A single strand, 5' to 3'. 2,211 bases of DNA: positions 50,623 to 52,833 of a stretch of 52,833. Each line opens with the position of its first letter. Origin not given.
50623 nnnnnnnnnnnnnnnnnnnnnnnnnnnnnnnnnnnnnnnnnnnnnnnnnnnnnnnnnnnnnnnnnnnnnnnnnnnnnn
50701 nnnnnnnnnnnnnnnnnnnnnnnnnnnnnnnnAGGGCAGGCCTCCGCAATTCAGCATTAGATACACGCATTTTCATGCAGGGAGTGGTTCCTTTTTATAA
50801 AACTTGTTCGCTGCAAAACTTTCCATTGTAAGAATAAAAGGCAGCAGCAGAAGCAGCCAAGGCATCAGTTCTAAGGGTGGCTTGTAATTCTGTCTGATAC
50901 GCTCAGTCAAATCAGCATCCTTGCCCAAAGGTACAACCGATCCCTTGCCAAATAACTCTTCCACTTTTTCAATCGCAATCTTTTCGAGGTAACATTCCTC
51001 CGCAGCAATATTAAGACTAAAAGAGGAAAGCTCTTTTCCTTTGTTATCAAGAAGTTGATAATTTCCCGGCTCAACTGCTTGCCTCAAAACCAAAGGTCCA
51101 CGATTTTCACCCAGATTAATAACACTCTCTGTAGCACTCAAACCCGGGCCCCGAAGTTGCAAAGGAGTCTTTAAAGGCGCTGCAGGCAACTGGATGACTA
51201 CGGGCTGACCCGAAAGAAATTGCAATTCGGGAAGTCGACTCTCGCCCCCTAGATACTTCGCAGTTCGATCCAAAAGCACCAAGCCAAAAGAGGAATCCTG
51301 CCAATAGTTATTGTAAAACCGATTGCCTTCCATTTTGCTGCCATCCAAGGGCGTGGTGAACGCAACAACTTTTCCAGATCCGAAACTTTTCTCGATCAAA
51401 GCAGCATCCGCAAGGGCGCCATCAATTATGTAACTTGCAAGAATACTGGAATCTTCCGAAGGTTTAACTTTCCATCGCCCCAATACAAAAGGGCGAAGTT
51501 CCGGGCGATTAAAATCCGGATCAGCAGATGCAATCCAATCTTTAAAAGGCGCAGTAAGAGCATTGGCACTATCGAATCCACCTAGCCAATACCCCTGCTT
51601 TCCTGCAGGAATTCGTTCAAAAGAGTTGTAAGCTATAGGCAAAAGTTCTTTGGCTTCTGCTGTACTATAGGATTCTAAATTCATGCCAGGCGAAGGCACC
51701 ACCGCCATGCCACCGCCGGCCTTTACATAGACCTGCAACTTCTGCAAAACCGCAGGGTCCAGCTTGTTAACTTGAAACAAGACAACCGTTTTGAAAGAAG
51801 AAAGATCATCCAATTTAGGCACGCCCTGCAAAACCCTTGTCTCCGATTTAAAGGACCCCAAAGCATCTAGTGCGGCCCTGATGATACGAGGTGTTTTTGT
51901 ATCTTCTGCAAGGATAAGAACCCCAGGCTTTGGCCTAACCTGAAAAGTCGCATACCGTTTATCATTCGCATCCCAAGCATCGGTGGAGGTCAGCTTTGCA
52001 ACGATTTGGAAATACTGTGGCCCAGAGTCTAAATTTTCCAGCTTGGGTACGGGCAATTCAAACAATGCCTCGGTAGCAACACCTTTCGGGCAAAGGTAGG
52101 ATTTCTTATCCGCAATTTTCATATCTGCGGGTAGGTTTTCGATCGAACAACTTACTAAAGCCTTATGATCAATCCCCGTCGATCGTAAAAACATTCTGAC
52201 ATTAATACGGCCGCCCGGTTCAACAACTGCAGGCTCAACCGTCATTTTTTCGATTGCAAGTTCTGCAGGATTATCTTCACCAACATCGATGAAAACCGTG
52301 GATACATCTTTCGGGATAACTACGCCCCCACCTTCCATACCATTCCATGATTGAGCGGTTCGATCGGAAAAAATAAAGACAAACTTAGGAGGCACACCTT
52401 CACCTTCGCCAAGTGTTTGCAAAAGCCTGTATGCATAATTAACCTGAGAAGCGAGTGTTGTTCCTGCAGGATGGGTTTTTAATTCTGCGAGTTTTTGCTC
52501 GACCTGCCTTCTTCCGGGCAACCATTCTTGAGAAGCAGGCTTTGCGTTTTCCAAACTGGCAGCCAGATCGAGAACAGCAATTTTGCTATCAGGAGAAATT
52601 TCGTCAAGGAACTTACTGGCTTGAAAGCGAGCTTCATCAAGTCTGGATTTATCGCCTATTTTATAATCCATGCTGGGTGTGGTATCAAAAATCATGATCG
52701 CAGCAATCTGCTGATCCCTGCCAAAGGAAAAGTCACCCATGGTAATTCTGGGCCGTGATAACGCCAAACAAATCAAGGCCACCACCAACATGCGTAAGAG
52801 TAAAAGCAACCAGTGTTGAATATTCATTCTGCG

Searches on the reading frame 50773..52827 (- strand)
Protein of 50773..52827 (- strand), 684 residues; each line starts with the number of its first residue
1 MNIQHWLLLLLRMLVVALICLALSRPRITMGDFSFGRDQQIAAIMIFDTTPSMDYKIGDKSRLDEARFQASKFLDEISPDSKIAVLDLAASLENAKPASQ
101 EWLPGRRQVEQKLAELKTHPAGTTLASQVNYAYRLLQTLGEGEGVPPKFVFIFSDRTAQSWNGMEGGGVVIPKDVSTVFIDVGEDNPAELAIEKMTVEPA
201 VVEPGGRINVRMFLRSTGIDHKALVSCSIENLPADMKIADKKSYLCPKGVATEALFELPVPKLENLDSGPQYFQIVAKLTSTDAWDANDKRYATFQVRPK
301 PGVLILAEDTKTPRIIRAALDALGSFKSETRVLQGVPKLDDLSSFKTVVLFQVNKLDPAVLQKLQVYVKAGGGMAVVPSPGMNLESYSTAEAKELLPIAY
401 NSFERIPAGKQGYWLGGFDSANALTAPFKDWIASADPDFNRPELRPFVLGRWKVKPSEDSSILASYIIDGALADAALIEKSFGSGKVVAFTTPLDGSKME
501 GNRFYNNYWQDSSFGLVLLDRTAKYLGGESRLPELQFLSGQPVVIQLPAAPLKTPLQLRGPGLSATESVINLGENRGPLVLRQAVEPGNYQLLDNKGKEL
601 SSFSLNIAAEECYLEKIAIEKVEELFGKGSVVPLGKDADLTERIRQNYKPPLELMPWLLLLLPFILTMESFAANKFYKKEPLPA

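Call 11: search_protein_families(library=pfam, proteins=[window:50773-52827:-], max_evalue=0.001)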
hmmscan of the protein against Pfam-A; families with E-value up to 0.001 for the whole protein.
window:50773-52827:- (684 aa): 1 family
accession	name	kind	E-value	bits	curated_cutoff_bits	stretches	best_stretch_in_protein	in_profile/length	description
PF13519.12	VWA_2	-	0.00019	22.5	27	1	45-155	3-105/107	von Willebrand factor type A domain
